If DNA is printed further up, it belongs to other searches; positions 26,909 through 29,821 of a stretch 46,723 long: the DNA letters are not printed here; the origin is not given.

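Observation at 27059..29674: Class-III aminotransferase fused to an acyl-ACP-reductase (AAR)-family domain: a candidate thioester-to-amine enzyme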

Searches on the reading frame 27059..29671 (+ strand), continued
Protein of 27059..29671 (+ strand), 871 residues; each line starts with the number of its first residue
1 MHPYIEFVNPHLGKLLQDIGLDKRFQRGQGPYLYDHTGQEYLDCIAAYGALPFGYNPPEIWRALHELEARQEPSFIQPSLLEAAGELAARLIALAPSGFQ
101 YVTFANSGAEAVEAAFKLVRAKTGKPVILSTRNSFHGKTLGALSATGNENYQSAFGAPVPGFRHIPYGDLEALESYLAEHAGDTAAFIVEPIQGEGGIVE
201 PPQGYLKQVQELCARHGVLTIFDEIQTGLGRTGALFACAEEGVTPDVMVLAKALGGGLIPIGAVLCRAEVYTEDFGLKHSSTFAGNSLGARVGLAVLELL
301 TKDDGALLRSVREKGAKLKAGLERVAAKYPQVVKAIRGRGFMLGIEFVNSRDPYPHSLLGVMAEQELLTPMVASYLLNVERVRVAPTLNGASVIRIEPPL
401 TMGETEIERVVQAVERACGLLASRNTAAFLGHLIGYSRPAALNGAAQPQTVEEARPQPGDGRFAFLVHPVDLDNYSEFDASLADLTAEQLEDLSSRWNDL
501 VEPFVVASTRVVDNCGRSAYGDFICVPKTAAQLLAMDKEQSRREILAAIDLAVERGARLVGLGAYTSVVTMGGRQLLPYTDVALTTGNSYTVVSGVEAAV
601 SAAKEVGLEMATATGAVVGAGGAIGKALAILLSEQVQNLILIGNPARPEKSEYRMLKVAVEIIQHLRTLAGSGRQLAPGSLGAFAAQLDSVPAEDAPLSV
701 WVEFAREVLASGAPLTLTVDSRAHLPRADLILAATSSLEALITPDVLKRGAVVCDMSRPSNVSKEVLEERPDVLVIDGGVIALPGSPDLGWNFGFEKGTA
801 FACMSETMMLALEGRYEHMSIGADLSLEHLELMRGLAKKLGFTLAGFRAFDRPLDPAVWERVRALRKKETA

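Call 34: search_protein_families(library=ncbifam, proteins=[L001:9054-9974:+, L001:8508-9029:+, L005:12746-13480:+, L011:12664-13827:+, L011:13779-14987:+, L087:10695-11435:+, L006:12714-14225:+], max_evalue=0.01)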
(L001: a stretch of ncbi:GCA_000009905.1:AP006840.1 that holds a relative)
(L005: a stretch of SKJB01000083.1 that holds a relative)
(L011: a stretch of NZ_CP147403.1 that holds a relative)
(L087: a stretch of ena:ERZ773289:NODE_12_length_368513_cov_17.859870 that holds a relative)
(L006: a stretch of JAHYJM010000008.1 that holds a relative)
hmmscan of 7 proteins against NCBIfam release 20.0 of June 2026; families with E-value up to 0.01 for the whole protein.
L001:9054-9974:+ (307 aa): 0 families

L001:8508-9029:+ (174 aa): 6 families
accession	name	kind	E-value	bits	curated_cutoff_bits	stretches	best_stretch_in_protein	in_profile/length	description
NF003056.0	PRK03975.1-4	equivalog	4.7e-06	26.5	115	1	22-52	13-43/145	putative transcriptional regulator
NF053597.1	EnfR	exception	9e-06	25.9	260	1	22-52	10-40/142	transcriptional factor EnfR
TIGR00721.1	tfx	subfamily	0.00057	19.8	60.25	1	22-52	13-43/137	Tfx family DNA-binding protein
NF003055.0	PRK03975.1-2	equivalog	0.0012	18.6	122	1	22-52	16-46/140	putative transcriptional regulator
TIGR02937.1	sigma70-ECF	superfamily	0.0056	16.3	42.9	1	24-51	126-154/165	sigma-70 family RNA polymerase sigma factor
TIGR03070.1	couple_hipB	subfamily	0.0078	16.1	71.65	0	29-51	14-36/58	type II toxin-antitoxin system Y4mF family antitoxin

L005:12746-13480:+ (245 aa): 4 families
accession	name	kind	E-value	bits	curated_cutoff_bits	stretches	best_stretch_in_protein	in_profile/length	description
TIGR00036.1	dapB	equivalog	6.5e-43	147.2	122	1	3-245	3-269/270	4-hydroxy-tetrahydrodipicolinate reductase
NF004230.0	PRK05678.1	equivalog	0.00019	20.7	336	1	3-98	10-96/291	succinate--CoA ligase subunit alpha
NF009827.0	PRK13303.1-2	equivalog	0.0024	17.2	226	1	7-139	7-136/267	aspartate dehydrogenase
TIGR01850.1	argC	equivalog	0.0078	15.5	233.6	0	3-80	2-80/345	N-acetyl-gamma-glutamyl-phosphate reductase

L011:12664-13827:+ (388 aa): 0 families

L011:13779-14987:+ (403 aa): 10 families
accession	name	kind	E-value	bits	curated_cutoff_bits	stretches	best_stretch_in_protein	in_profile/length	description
NF041398.1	GluDhGdhB_Halo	equivalog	1.1e-52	179.3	620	2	184-383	196-396/410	glutamate dehydrogenase GdhB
NF040817.1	GdhA_Arch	equivalog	5.3e-45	154.3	750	1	38-383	60-399/419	glutamate dehydrogenase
NF006929.0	PRK09414.1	equivalog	2e-26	93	536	1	47-372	92-415/445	NADP-specific glutamate dehydrogenase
NF035922.1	Trp_DH_ScyB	equivalog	5.9e-23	81.4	600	2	189-334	162-289/346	tryptophan dehydrogenase ScyB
NF010633.0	PRK14030.1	subfamily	3.5e-20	72.5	743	1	45-369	86-412/445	glutamate dehydrogenase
NF010634.0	PRK14031.1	equivalog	6.6e-15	54.5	822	1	44-364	85-402/444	NADP-specific glutamate dehydrogenase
NF004912.0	PRK06270.1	equivalog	8.2e-08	32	373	1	194-313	2-131/343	homoserine dehydrogenase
NF006235.0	PRK08374.1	equivalog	0.0034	16.5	451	1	195-307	2-121/336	homoserine dehydrogenase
NF003698.1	PRK05309.1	equivalog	0.0036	17.7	111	1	189-228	67-106/120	30S ribosomal protein S11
TIGR03632.1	uS11_bact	equivalog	0.0097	16.3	154.5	0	189-228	66-105/117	30S ribosomal protein S11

L087:10695-11435:+ (247 aa): 3 families
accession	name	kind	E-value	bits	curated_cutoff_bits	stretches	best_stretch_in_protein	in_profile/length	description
TIGR00036.1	dapB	equivalog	5.3e-42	144.2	122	1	4-244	2-266/270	4-hydroxy-tetrahydrodipicolinate reductase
TIGR01850.1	argC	equivalog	2.6e-05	23.6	233.6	1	4-55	1-52/345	N-acetyl-gamma-glutamyl-phosphate reductase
TIGR02130.1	dapB_plant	equivalog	0.001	18.2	294.55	1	6-170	3-172/275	dihydrodipicolinate reductase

L006:12714-14225:+ (504 aa): 9 families
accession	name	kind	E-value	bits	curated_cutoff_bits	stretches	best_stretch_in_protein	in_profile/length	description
TIGR00408.1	proS_fam_I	equivalog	3.3e-184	613.2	437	1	35-504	2-475/475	proline--tRNA ligase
NF006625.0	PRK09194.1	equivalog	2.2e-36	125.9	558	2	249-408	401-558/559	proline--tRNA ligase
NF008979.1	PRK12325.1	exception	3.3e-32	111.9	550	2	245-407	274-435/437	proline--tRNA ligase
TIGR00409.1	proS_fam_II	equivalog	2.7e-31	109.1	306.7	2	249-406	407-563/568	proline--tRNA ligase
TIGR00418.1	thrS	equivalog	1.7e-16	60.3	383.65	2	262-408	421-561/565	threonine--tRNA ligase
NF003068.0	PRK03991.1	equivalog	7.2e-13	47.7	484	1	261-408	439-588/613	threonine--tRNA ligase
NF003211.1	PRK04173.1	equivalog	5.9e-09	35.3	312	1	136-407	166-453/454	glycine--tRNA ligase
TIGR00389.1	glyS_dimeric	equivalog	1.7e-05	23.6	243.3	1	303-407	459-560/565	glycine--tRNA ligase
TIGR00442.1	hisS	equivalog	0.0027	16.7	286.75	0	313-399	323-404/406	histidine--tRNA ligase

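Call 53: list_cluster_members(proteins=[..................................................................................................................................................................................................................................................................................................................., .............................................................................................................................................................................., P0117])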
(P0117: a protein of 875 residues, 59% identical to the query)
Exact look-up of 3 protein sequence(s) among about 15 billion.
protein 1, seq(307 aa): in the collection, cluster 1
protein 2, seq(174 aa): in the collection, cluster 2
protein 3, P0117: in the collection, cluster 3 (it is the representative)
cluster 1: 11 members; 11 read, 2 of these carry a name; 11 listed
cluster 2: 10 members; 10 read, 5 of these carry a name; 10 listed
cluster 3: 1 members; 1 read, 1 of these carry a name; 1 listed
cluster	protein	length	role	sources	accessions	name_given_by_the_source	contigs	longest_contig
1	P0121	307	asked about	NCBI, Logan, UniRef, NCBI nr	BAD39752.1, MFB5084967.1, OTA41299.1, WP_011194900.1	hypothetical protein [Symbiobacterium thermophilum] | Quinate 5-dehydrogenase n=2 Tax=Symbiobacterium thermophilum TaxID=2734 RepID=Q67RE1_SYMTH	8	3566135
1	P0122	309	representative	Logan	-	-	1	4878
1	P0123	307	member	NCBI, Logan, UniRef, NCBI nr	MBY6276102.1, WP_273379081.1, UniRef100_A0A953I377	quinate 5-dehydrogenase [Symbiobacterium thermophilum] | Quinate 5-dehydrogenase n=1 Tax=Symbiobacterium thermophilum TaxID=2734 ...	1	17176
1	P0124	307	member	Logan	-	-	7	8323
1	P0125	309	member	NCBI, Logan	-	-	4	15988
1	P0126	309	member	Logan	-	-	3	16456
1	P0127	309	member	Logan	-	-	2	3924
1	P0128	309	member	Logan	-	-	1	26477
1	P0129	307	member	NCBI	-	-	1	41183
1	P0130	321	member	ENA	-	-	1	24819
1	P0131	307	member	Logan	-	-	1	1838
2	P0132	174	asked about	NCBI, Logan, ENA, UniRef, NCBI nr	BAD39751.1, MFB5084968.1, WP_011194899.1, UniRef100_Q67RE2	helix-turn-helix domain-containing protein [Symbiobacterium thermophilum] | Putative transcriptional regulator n=1 Tax=Symbiobacterium thermophilum (strain DSM 24528 ... | helix-turn-helix transcriptional regulator [Symbiobacterium thermophilum]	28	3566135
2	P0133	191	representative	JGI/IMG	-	-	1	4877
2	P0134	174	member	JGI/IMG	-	transcriptional regulator with XRE-family HTH domain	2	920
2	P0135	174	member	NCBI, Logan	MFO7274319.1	MAG: helix-turn-helix transcriptional regulator [Bacillota bacterium]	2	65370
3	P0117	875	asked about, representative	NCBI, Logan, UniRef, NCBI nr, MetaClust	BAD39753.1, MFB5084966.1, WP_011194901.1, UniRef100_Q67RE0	aminotransferase class III-fold pyridoxal phosphate-dependent enzyme [Symbiobacterium ... | Putative class-III aminotransferase n=3 Tax=Symbiobacterium thermophilum TaxID=2734 ... | status=active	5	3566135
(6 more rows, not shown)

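Call 65: search_solved_structures(query=P0121, max_evalue=10)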
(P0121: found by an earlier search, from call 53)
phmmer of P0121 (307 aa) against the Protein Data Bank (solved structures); distinct sequences matched with E-value up to 10: 2.
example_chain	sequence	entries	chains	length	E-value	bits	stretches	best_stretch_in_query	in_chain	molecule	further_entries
5um0_A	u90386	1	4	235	0.28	13.7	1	86-127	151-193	2,3-bisphosphoglycerate-dependent phosphoglycerate mutase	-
1rtt_A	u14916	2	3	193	0.72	12.4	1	37-145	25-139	conserved hypothetical protein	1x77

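Call 70: predict_structure(alignment_id=A1)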
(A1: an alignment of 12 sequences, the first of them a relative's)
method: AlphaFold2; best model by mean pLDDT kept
length: 871 residues; sequences in the alignment: 12
mean_pLDDT: 77.2   pTM: 0.71
mean pLDDT of the five models: 77.2, 71.4, 70.8, 64.0, 60.1
residues with pLDDT >= 90: 206; 70-90: 416; 50-70: 178; < 50: 71
segments of 3 or more residues with pLDDT < 50: 47-56, 73-77, 141-157, 227-235, 249-258, 281-285, 849-852
pLDDT, mean of each block of 10 residues (from residue 1): 51 65 60 77 59 45 59 49 73 75 69 78 86 58 41 47 82 94 88 65 84 90 56 52 57 46 73 69 53 70 73 85 95 84 83 83 85 90 72 74 85 94 88 80 51 82 85 71 86 81 87 93 86 84 90 94 71 74 87 88 87 92 89 93 88 93 92 83 87 89 92 91 92 76 87 78 83 81 80 71 89 84 75 92 67 65 70 45
secondary structure, 60 per line:
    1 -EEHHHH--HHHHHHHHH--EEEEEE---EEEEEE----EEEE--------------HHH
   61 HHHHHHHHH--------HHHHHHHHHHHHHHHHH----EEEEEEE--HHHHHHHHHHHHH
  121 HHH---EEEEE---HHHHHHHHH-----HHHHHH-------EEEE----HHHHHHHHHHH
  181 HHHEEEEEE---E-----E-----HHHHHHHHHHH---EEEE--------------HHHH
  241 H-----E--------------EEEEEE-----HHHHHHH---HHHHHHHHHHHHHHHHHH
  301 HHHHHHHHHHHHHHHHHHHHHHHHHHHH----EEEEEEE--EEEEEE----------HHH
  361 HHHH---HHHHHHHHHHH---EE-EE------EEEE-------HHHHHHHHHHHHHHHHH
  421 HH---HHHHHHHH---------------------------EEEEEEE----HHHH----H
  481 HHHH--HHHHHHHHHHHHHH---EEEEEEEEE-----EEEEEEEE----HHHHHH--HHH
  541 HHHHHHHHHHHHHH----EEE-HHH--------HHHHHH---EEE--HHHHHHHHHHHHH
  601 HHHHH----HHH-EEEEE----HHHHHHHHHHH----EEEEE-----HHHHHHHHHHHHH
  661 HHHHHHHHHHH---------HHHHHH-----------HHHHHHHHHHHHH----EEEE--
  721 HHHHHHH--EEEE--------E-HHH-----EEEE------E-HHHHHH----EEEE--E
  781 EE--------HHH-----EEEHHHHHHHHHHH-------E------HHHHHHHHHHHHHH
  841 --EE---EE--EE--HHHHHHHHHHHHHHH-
elements in order (helices of 4 or more, strands of 3 or more residues): H4-7 H10-18 E21-26 E30-35 E40-43 H58-69 H78-94 E99-105 H108-123 E127-131 H135-143 H149-154 E162-165 H170-183 E184-189 H205-215 E219-222 H237-241 E262-267 H273-279 H283-328 E333-339 E342-347 H358-364 H368-378 E393-396 H404-422 H426-433 E461-467 H472-475 H480-484 H487-500 E504-512 E518-525 H530-535 H538-554 E559-561 H574-579 E583-585 H588-605 E614-618 H623-633 E638-642 H648-671 H681-686 H698-710 E715-718 H721-727 E730-733 E752-755 H764-769 E774-777 E780-782 E799-801 H802-812 H827-840 H856-870

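Call 72: fold_search(model_id=the predicted structure, library=pdb)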
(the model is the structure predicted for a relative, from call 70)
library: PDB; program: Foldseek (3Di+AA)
matches with E <= 10: 1851; with E <= 0.001: 948
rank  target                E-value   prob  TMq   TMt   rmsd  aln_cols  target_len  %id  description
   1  4ppm_B                6.8e-30  1.00  0.41  0.74   6.7       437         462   42  Crystal structure of PigE: a transaminase involved in the biosynthesis of 2-methyl-3-n-amyl-pyrrole (MAP) from Serrati (released 2015-01-14)
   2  8cpl_C                3.4e-29  1.00  0.41  0.69   7.7       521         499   34  YZw2 a scaffold for cryo-EM of small proteins of interest (released 2024-06-12)
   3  5h7d_A                7.7e-29  1.00  0.41  0.70   7.1       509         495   35  Crystal structure of the YgjG-protein A-Zpa963-calmodulin complex (released 2017-06-28)
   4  4uoy_A                8.9e-29  1.00  0.39  0.73   4.1       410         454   40  Crystal structure of YgjG in complex with Pyridoxal-5'-phosphate (released 2014-12-10)
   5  8r2p_B                8.9e-29  1.00  0.40  0.72   5.1       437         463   38  YZwIdeal x16 a scaffold for cryo-EM of small proteins of interest crystallizing in space group 19 (P 21 21 21) (released 2024-11-13)
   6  8r2p_D                9.4e-29  1.00  0.40  0.67   5.2       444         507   37  YZwIdeal x16 a scaffold for cryo-EM of small proteins of interest crystallizing in space group 19 (P 21 21 21) (released 2024-11-13)
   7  8r2p_C                1.0e-28  1.00  0.40  0.73   5.1       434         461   38  YZwIdeal x16 a scaffold for cryo-EM of small proteins of interest crystallizing in space group 19 (P 21 21 21) (released 2024-11-13)
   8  8cpl_A                1.0e-28  1.00  0.40  0.74   5.1       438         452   38  YZw2 a scaffold for cryo-EM of small proteins of interest (released 2024-06-12)
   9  8cpl_B                1.1e-28  1.00  0.40  0.73   5.1       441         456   38  YZw2 a scaffold for cryo-EM of small proteins of interest (released 2024-06-12)
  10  4uox_B                1.5e-28  1.00  0.40  0.74   5.1       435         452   39  Crystal structure of YgjG in complex with Pyridoxal-5'-phosphate and putrescine (released 2014-12-10)
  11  8r2p_A                1.6e-28  1.00  0.40  0.75   5.1       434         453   38  YZwIdeal x16 a scaffold for cryo-EM of small proteins of interest crystallizing in space group 19 (P 21 21 21) (released 2024-11-13)
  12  4ppm_A                1.6e-28  1.00  0.41  0.73   6.9       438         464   42  Crystal structure of PigE: a transaminase involved in the biosynthesis of 2-methyl-3-n-amyl-pyrrole (MAP) from Serrati (released 2015-01-14)
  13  4uox_A                1.8e-28  1.00  0.40  0.74   5.2       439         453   38  Crystal structure of YgjG in complex with Pyridoxal-5'-phosphate and putrescine (released 2014-12-10)
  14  4uox_C                1.9e-28  1.00  0.39  0.73   4.0       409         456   40  Crystal structure of YgjG in complex with Pyridoxal-5'-phosphate and putrescine (released 2014-12-10)
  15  5x3f_A                1.2e-27  1.00  0.39  0.66   7.7       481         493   36  Crystal structure of the YgjG-Protein A-Zpa963-PKA catalytic domain (released 2017-06-28)
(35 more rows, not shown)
